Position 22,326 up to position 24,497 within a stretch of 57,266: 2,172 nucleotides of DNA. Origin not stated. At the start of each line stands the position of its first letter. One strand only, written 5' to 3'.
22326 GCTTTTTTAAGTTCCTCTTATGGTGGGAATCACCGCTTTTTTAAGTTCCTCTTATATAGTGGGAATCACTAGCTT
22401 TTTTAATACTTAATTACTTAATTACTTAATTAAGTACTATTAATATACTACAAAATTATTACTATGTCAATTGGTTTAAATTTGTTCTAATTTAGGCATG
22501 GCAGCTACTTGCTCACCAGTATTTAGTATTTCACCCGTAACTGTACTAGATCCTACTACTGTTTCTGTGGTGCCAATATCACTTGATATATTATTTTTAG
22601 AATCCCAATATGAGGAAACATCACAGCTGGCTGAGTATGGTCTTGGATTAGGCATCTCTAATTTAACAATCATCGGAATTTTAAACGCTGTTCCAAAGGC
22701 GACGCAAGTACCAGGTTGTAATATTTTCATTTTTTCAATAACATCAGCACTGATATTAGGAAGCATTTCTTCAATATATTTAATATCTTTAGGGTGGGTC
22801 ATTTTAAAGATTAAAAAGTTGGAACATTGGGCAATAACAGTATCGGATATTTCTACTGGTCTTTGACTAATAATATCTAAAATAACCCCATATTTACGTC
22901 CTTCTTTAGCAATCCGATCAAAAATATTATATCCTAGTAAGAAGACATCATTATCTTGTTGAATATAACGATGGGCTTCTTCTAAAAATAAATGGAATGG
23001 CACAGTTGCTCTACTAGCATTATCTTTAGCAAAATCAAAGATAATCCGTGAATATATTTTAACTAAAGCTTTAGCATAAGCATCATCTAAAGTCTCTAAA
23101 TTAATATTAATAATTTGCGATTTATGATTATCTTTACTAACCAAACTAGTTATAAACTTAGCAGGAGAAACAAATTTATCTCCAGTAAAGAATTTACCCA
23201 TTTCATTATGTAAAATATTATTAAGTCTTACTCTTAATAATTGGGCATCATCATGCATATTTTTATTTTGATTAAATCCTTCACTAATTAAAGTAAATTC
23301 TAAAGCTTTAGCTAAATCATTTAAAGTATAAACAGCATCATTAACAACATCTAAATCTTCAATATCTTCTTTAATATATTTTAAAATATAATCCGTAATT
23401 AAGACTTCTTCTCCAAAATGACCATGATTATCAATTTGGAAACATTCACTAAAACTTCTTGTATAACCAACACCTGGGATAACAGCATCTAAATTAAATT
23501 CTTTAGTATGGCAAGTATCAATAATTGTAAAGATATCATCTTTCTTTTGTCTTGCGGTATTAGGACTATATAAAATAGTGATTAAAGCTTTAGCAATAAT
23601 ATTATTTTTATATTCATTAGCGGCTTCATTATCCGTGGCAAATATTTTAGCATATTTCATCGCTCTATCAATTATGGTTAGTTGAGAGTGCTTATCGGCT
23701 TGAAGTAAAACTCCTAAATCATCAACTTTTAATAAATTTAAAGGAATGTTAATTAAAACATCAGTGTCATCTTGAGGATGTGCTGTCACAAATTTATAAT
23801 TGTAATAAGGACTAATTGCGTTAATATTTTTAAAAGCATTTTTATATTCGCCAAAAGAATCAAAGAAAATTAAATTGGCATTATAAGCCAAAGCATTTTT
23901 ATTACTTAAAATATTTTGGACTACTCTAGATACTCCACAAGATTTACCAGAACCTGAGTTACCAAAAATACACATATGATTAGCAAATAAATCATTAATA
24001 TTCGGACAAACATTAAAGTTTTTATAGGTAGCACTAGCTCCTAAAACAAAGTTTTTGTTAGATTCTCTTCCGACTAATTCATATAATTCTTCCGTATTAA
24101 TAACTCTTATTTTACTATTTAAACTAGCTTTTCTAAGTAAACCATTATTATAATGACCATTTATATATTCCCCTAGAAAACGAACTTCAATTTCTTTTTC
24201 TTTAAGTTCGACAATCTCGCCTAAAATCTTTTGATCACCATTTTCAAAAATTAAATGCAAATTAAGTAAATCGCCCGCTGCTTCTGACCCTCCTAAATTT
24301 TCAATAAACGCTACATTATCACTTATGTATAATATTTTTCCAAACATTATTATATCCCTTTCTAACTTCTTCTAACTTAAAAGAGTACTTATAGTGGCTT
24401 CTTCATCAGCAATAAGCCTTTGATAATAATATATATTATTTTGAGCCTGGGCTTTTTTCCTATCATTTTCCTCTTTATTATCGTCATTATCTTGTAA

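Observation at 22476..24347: HerA/FtsK-superfamily ATPase co-transcribed at the distal end of the T7SS substrate cluster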

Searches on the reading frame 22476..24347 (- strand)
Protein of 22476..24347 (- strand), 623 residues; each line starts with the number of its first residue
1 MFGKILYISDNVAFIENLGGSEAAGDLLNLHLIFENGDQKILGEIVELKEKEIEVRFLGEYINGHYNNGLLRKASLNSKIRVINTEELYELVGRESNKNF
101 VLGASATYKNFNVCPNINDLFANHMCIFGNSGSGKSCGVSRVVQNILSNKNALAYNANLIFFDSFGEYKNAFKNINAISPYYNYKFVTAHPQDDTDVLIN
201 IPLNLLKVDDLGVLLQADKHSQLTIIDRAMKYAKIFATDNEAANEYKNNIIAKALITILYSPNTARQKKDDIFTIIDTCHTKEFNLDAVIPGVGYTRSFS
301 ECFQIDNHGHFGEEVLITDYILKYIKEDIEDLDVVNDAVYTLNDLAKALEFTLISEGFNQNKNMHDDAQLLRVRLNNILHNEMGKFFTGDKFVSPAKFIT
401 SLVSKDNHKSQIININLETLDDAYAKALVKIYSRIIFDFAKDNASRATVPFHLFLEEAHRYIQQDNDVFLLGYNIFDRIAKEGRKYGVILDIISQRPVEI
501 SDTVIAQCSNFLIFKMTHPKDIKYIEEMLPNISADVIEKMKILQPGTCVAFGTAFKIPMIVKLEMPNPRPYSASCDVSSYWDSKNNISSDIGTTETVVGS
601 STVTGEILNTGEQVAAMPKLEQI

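Call 5: search_protein_families(library=pfam, proteins=[window:22476-24347:-], max_evalue=0.01)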
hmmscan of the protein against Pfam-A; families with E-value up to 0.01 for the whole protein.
window:22476-24347:- (623 aa): 2 families
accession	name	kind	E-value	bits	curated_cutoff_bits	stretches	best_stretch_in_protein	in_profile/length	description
PF01935.23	DUF87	-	1.4e-17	65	23.2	1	102-276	3-163/220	Helicase HerA, central domain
PF01580.24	FtsK_SpoIIIE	-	0.0068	16.3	24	0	122-150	39-67/221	FtsK/SpoIIIE family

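Call 6: search_protein_families(library=ncbifam, proteins=[window:22476-24347:-], max_evalue=0.01)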
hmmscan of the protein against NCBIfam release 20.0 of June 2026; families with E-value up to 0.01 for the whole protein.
window:22476-24347:- (623 aa): 7 families
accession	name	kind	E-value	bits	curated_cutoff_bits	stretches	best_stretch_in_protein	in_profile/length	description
NF042944.1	HerA_antiphage_2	equivalog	6.9e-49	167.1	850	2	345-583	308-562/576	anti-phage-associated helicase HerA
NF042943.1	HerA_antiphage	equivalog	3.1e-41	141.6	800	2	427-577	415-563/566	anti-phage-associated helicase HerA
NF040937.1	HerA_Thermprot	equivalog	4.5e-35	121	800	2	390-585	287-483/487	DNA double-strand break repair helicase HerA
NF040819.1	helicase_HerA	equivalog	3.4e-22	78.7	970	1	431-563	385-514/561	DNA double-strand break repair helicase HerA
NF053655.1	CedD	equivalog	2.8e-17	62.6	600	2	385-564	363-526/527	DNA-translocating ATPase CedD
NF033849.1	ser_rich_anae_1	subfamily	1.1e-12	46.2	650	1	399-525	967-1099/1163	serine-rich protein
NF041214.1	plasmid_TraB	equivalog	0.00045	18.8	800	0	122-153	248-279/639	plasmid transfer protein TraB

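Call 12: find_homologous_proteins(query=window:22476-24347:-, max_evalue=1e-10)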
Query window:22476-24347:- (623 aa): 7994 proteins with E <= 1e-10 among 8000 candidates; the best 120 are listed.
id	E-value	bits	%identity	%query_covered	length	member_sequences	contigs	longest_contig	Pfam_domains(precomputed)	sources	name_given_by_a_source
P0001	0.0e+0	1394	100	100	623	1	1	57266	PF01935.24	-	-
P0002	0.0e+0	1287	92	100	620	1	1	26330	PF01935.24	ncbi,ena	-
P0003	0.0e+0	1283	91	100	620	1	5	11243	PF01935.24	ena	-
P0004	0.0e+0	1273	95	94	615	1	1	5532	PF01935.24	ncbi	-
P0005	0.0e+0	1244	88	100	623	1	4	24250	PF01935.24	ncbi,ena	-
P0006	0.0e+0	1210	90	95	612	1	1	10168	PF01935.24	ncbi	-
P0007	0.0e+0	1201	85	100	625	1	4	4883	PF01935.24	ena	-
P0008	0.0e+0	1138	83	97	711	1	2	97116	PF01935.24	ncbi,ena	-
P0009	0.0e+0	1131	84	96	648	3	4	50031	PF01935.24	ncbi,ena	-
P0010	0.0e+0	1124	80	98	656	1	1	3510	PF01935.24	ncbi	-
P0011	0.0e+0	1116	82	96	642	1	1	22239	PF01935.24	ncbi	-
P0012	0.0e+0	1102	81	96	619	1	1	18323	PF01935.24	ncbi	-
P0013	0.0e+0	1100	81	95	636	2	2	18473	PF01935.24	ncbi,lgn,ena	-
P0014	0.0e+0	1099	81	96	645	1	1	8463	PF01935.24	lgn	-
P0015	0.0e+0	1096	80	97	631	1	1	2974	PF01935.24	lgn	-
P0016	0.0e+0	1093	79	98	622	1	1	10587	PF01935.24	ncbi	-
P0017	0.0e+0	1092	81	95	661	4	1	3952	PF01935.24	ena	-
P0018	0.0e+0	1092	82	94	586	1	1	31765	PF01935.24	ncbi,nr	ncbi:MAG: DUF87 domain-containing protein [Ruminococcus sp.]|nr:DUF87 domain-containing protein [Rum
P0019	0.0e+0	1091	79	99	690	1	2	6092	PF01935.24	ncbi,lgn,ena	-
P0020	0.0e+0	1090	79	99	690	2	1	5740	PF01935.24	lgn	-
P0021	0.0e+0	1084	80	98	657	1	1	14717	PF01935.24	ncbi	-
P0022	0.0e+0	1082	78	97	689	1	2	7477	PF01935.24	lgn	-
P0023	0.0e+0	1082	78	98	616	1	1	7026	PF01935.24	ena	-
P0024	0.0e+0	1076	79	95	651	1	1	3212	PF01935.24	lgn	-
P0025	0.0e+0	1074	76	99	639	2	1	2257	PF01935.24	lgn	-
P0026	0.0e+0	1071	77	99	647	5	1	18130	PF01935.24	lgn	-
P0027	0.0e+0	1071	78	97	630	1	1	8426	PF01935.24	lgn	-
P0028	0.0e+0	1061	79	94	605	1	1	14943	PF01935.24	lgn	-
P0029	0.0e+0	1060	75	100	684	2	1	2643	PF01935.24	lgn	-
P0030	0.0e+0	1058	80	95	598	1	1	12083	PF01935.24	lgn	-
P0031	0.0e+0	1057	79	95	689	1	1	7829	PF01935.24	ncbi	-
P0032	0.0e+0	1056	79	95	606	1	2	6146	PF01935.24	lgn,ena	-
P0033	0.0e+0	1056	75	99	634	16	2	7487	PF01935.24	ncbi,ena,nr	ncbi:MAG: DUF87 domain-containing protein [Bacilli bacterium]|nr:DUF87 domain-containing protein [Ba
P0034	0.0e+0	1056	76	98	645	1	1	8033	PF01935.24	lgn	-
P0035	0.0e+0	1055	78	95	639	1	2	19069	PF01935.24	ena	-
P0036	0.0e+0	1055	78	95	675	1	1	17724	PF01935.24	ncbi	-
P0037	0.0e+0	1054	75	98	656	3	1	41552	PF01935.24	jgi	-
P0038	0.0e+0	1054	80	94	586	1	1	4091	PF01935.24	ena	-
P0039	0.0e+0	1054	79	95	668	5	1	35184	PF01935.24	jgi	-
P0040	0.0e+0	1053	76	99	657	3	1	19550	PF01935.24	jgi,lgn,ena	jgi:hypothetical protein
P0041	0.0e+0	1053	76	98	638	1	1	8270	PF01935.24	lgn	-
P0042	0.0e+0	1044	79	95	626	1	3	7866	PF01935.24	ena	-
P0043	0.0e+0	1026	77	94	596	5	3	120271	PF01935.24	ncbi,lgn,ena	-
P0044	0.0e+0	1025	76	96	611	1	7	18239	PF01935.24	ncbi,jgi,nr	ncbi:MAG: DUF87 domain-containing protein [Firmicutes bacterium]|nr:DUF87 domain-containing protein 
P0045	0.0e+0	1022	75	97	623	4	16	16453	PF01935.24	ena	-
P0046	0.0e+0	1015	75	94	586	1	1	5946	PF01935.24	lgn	-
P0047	0.0e+0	1011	75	94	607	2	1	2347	PF01935.24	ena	-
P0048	0.0e+0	1010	72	99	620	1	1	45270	PF01935.24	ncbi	-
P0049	3.9e-298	1008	72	98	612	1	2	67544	PF01935.24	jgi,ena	-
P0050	4.7e-298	1008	72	98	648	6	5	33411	PF01935.24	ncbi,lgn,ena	-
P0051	2.3e-297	1006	75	94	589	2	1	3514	PF01935.24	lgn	-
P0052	9.4e-297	1004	74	96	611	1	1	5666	PF01935.24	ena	-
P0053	3.6e-296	1002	72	97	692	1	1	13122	PF01935.24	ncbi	-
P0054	7.1e-296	1001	74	94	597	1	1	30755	PF01935.24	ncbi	-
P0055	8.6e-296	1001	75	94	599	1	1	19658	PF01935.24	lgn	-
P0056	2.1e-295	999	73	98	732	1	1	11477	PF01935.24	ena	-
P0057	1.2e-294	997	72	96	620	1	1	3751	PF01935.24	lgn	-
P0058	2.6e-294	996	73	95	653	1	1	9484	PF01935.24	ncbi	-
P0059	6.3e-294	994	71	99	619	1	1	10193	PF01935.24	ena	-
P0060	3.9e-293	992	70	98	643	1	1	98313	PF01935.24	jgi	-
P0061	4.3e-293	992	74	94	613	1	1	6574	PF01935.24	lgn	-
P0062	1.5e-292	990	71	98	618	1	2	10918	PF01935.24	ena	-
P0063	2.8e-292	989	74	93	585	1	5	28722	PF01935.24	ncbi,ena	-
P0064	5.7e-292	988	73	95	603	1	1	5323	PF01935.24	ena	-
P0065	1.7e-291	986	73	94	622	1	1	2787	PF01935.24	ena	-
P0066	2.1e-291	986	71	96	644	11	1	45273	PF01935.24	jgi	jgi:hypothetical protein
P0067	2.3e-291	986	73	94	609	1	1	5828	PF01935.24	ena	-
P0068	4.7e-291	985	75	94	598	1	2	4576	PF01935.24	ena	-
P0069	5.7e-290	981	72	95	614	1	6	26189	PF01935.24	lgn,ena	-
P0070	9.7e-290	981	69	100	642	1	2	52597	PF01935.24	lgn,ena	-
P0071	1.0e-289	980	71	96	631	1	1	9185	PF01935.24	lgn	-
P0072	2.3e-289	979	74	94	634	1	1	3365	PF01935.24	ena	-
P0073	4.6e-289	978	73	91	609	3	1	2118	PF01935.24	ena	-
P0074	4.8e-289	978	71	95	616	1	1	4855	PF01935.24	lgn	-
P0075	7.5e-289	978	70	98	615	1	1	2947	PF01935.24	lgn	-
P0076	1.1e-288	977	73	94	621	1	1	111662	PF01935.24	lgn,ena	-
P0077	1.5e-288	977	73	95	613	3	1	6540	PF01935.24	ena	-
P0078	2.5e-288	976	70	99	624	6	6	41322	PF01935.24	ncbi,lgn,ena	-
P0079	3.0e-288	976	73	95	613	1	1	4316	PF01935.24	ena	-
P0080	4.0e-288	975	73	95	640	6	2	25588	PF01935.24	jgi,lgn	-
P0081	5.4e-288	975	70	98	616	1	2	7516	PF01935.24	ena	-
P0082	7.7e-288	974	70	98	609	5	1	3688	PF01935.24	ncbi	-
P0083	9.3e-288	974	72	94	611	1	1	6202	PF01935.24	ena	-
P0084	2.7e-287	972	73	96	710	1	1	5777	PF01935.24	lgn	-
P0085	4.7e-287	972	70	97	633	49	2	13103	PF01935.24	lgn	-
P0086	6.2e-287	971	68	100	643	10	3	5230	PF01935.24,PF12846.14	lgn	-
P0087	7.4e-287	971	70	98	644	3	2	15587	PF01935.24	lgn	-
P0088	1.8e-286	970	70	98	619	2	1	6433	PF01935.24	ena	-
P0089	1.9e-286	970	71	97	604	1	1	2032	PF01935.24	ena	-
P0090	5.2e-286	968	71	95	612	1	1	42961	PF01935.24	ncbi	-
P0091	7.6e-286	968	74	94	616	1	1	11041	PF01935.24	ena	-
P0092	1.2e-284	964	71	94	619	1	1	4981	PF01935.24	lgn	-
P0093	2.0e-284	963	70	97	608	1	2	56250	PF01935.24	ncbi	-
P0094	2.6e-284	963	72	94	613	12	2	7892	PF01935.24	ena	-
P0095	1.1e-283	961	70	99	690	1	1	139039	PF01935.24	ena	-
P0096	1.1e-283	960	70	100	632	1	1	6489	PF01935.24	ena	-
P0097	1.9e-283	960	70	96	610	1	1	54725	PF01935.24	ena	-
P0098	1.0e-282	957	70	97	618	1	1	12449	PF01935.24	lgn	-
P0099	1.8e-282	956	70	97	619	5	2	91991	PF01935.24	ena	-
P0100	2.6e-282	956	72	94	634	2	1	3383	PF01935.24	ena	-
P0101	3.2e-282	956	71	95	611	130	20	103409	PF01935.24,PF12846.14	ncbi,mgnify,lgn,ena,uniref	mgnify:FL=1|uniref:ATP-binding protein n=1 Tax=Candidatus Ventrenecus sp. TaxID=3085654 RepID=UPI004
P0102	2.8e-280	949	71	94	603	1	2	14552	PF01935.24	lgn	-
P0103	1.8e-279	947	67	98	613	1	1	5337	PF01935.24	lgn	-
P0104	2.6e-279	946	70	97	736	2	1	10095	PF01935.24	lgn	-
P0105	8.1e-279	944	70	96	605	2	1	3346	PF01935.24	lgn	-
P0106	9.0e-279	944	72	94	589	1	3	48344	PF01935.24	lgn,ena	-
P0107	1.1e-278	944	72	94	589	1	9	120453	PF01935.24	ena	-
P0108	1.2e-278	944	72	94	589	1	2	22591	PF01935.24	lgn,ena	-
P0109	1.8e-278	943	72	94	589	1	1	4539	PF01935.24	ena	-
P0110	1.8e-278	943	72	94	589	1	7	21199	PF01935.24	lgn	-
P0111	1.9e-278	943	72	94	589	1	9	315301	PF01935.24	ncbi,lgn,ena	-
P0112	1.9e-278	943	72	94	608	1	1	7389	PF01935.24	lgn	-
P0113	2.2e-278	943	70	96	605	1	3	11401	PF01935.24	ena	-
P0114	2.4e-278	943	72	94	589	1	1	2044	PF01935.24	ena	-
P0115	2.4e-278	943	72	94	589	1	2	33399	PF01935.24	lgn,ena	-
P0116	2.6e-278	943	72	94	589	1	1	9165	PF01935.24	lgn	-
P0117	2.7e-278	943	72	94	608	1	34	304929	PF01935.24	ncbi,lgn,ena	-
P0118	2.8e-278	943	72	94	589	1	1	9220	PF01935.24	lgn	-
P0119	2.8e-278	943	72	94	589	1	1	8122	PF01935.24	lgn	-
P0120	3.0e-278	943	72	94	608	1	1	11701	PF01935.24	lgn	-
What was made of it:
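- Closest known: VirB4/VirD4 ATPase pair of type IV secretion. Same: Some homologues also hit Pfam AAA_10 (PF12846) (call 12).
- More than 120 clusters at 90% identity are at least 67% identical to the window protein (call 12).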

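Call 13: search_protein_families(library=padloc, proteins=[window:22476-24347:-], max_evalue=0.01)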
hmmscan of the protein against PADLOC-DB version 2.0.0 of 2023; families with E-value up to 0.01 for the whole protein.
window:22476-24347:- (623 aa): 15 families
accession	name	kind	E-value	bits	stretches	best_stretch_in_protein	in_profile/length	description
PDLC04102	HerA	-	5.6e-103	343.5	1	94-588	147-644/654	-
PDLC04105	HerA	-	5.1e-65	218.1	1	47-589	80-560/576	-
PDLC04106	HerA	-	2.5e-56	189.5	1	93-585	146-650/667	-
PDLC04098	HerA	-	1e-51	174.3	2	325-590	399-675/686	-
PDLC02185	HerA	-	1.5e-45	154.1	2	426-585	426-583/585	-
PDLC02188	HerA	-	3e-45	153.1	1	93-583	115-562/578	-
PDLC04097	HerA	-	1.6e-44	150.6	1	76-585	114-615/618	-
PDLC04100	HerA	-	1.3e-41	141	2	427-584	421-576/580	-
PDLC04103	HerA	-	5.3e-38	128.7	2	368-584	356-577/579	-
PDLC04104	HerA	-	1.1e-32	111.2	1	398-591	168-364/379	-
PDLC04140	mad8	-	3.1e-16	57.8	1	116-565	20-301/314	mads_8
PDLC01055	HerA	-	1.7e-12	44.9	2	415-564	386-525/532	Type III coevolved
PDLC04101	HerA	-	2.1e-09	34.6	1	95-215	141-252/400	-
PDLC04107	HerA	-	6.8e-09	33.2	1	95-241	142-287/306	-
PDLC04099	HerA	-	1.1e-06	26.1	1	97-170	144-212/214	-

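Call 14: find_encoding_contigs(protein=P0008, flank=10000, max_places=2)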
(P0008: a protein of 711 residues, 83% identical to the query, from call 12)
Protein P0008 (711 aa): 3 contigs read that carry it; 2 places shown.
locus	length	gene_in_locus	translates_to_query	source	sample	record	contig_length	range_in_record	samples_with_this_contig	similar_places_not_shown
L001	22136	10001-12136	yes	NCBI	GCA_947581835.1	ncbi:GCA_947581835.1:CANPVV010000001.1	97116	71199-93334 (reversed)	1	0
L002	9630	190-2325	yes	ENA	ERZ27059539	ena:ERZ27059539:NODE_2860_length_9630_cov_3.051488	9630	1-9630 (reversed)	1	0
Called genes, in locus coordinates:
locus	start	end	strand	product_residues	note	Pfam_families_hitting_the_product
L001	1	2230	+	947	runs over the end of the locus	PF06135:IreB (faint)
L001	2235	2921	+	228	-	-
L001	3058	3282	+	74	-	-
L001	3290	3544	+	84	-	-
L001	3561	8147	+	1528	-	PF00498:FHA (faint), PF01580:FtsK_SpoIIIE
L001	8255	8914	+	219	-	PF06013:WXG100 (faint)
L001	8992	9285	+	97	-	PF06013:WXG100 (weak)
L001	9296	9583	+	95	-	-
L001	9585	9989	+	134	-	-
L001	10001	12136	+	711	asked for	PF01935:DUF87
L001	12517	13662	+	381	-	PF01694:Rhomboid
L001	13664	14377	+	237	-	PF01479:S4, PF22421:SYY_C-terminal (weak), PF00849:PseudoU_synth_2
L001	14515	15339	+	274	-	-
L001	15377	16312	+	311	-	-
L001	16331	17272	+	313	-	-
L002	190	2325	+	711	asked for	PF01935:DUF87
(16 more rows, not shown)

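Call 15: find_encoding_contigs(protein=P0111, flank=10000, max_places=2)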
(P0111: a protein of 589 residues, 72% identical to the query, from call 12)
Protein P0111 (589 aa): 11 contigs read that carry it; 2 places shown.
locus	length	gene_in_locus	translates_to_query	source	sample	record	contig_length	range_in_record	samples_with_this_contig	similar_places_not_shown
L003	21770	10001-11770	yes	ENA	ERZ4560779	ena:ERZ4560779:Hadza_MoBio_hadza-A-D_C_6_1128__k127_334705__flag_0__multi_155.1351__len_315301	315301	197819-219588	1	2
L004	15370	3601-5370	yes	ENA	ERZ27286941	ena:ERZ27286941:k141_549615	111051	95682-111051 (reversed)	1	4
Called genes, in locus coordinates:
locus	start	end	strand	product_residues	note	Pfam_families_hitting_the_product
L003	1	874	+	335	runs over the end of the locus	PF01073:3Beta_HSD, PF01370:Epimerase, PF02719:Polysacc_synt_2 (weak), PF04321:RmlD_sub_bind, PF07993:NAD_binding_4, PF16363:GDP_Man_Dehyd, PF13460:NAD_binding_10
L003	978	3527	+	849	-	PF00690:Cation_ATPase_N, PF00122:E1-E2_ATPase, PF00702:Hydrolase, PF13246:Cation_ATPase, PF00689:Cation_ATPase_C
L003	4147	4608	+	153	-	PF00293:NUDIX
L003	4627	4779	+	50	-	-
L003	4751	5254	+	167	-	PF00300:His_Phos_1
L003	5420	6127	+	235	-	-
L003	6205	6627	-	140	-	-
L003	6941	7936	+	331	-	PF02661:Fic (weak)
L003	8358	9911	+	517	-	PF04203:Sortase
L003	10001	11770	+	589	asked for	PF01935:DUF87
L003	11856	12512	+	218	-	-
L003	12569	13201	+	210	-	-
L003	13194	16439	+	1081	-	-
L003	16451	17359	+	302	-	PF17424:DUF5411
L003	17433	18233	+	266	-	PF16976:RcpC (weak)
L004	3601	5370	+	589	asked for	PF01935:DUF87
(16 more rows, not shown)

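Call 16: find_encoding_contigs(protein=P0095, flank=10000, max_places=2)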
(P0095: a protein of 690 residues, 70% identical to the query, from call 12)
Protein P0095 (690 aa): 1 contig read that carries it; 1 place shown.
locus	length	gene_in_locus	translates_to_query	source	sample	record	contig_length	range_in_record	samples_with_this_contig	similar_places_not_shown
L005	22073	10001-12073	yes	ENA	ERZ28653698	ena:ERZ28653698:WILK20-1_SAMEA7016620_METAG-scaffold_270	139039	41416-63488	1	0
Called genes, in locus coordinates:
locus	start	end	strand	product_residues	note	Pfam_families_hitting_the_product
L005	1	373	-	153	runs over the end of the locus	-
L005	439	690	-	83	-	-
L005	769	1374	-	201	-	PF01066:CDP-OH_P_transf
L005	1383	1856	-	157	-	PF13413:HTH_25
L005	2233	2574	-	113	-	PF05103:DivIVA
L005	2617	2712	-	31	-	-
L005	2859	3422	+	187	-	PF03838:RecU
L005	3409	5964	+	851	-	PF00912:Transgly, PF00905:Transpeptidase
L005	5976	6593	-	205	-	PF00730:HhH-GPD, PF00633:HHH (weak)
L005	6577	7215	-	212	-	PF21984:DnaD_N (weak), PF07261:DnaB_2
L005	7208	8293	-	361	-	PF01743:PolyA_pol, PF12627:PolyA_pol_RNAbd, PF13735:tRNA_NucTran2_2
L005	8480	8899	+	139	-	PF07486:Hydrolase_2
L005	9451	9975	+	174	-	-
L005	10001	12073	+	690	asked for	PF01935:DUF87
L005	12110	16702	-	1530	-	PF02456:Adeno_IVa2 (faint), PF01580:FtsK_SpoIIIE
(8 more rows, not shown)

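Call 21: find_related_loci(query=A1, collection=genome_contigs, flank=10000)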
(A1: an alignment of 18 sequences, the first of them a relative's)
Query A1 (623 aa) in genome_contigs; peptide patterns used: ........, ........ (x = any residue, [..] = any of these).
482 stretches matched a pattern; 363 encode a relative of the query (tblastn E <= 1e-3); the best 80 are kept; 80 distinct loci.
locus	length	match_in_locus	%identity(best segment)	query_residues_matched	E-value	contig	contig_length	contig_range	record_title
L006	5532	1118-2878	95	1-587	0e+0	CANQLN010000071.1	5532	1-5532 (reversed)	MAG: uncultured Bacilli bacterium isolate Lapin-015__bin74 genome assembly, contig: Lapin-015__NODE_16362_length_5532_co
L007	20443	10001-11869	88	1-623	0e+0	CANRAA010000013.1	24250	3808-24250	MAG: uncultured Bacilli bacterium isolate Lapin-017__bin11 genome assembly, contig: Lapin-017__NODE_1024_length_24250_co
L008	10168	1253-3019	90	1-589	0e+0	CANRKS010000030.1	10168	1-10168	MAG: uncultured Bacilli bacterium isolate Lapin-033__bin45 genome assembly, contig: Lapin-033__NODE_5581_length_10168_co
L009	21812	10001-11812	83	1-603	0e+0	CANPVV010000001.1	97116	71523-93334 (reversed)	MAG: uncultured Bacilli bacterium isolate Lapin-001__bin38 genome assembly, contig: Lapin-001__NODE_318_length_97116_cov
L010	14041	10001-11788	84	1-596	0e+0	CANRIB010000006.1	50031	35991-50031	MAG: uncultured Bacilli bacterium isolate Lapin-022__bin92 genome assembly, contig: Lapin-022__NODE_636_length_50031_cov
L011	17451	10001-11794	83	1-598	0e+0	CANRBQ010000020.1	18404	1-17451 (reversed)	MAG: uncultured Bacilli bacterium isolate Lapin-028__bin40 genome assembly, contig: Lapin-028__NODE_3369_length_18404_co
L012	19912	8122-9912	82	1-597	0e+0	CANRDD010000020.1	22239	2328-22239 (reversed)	MAG: uncultured Bacilli bacterium isolate Lapin-026__bin34 genome assembly, contig: Lapin-026__NODE_2641_length_22239_co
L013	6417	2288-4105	81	1-608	0e+0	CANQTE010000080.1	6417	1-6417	MAG: uncultured Bacilli bacterium isolate Lapin-008__bin76 genome assembly, contig: Lapin-008__NODE_11316_length_6417_co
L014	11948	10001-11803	81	1-600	0e+0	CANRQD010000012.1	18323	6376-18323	MAG: uncultured Bacilli bacterium isolate Lapin-017__bin10 genome assembly, contig: Lapin-017__NODE_1708_length_18323_co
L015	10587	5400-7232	79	1-612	0e+0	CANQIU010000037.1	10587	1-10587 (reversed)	MAG: uncultured Bacilli bacterium isolate Lapin-027__bin40 genome assembly, contig: Lapin-027__NODE_6346_length_10587_co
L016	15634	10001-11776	81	1-592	0e+0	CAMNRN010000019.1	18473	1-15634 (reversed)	MAG: uncultured Tenericutes bacterium isolate SRR19792995_bin.28_metawrap_v1.3_MAG genome assembly, contig: ERZ12290371_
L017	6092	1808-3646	79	1-615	0e+0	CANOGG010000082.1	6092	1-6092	MAG TPA_asm: uncultured Mycoplasma sp. isolate SRR19759418_bin.41_metawrap_v1.3_MAG genome assembly, contig: NODE.15270_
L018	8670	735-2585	78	1-612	0e+0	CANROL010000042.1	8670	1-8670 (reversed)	MAG: uncultured Bacilli bacterium isolate Lapin-020__bin16 genome assembly, contig: Lapin-020__NODE_12115_length_8670_co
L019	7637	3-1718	81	39-621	0e+0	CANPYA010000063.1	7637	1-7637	MAG: uncultured Bacilli bacterium isolate Lapin-005__bin123 genome assembly, contig: Lapin-005__NODE_13508_length_7637_c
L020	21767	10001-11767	82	1-589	0e+0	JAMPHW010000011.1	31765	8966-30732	MAG: Ruminococcus sp. isolate NALB_7961_7 Scaffold_#11__SCF_011__31665_bp, whole genome shotgun sequence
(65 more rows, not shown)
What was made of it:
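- Breadth: 363 species encode a relative in GTDB representative genomes (call 21).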
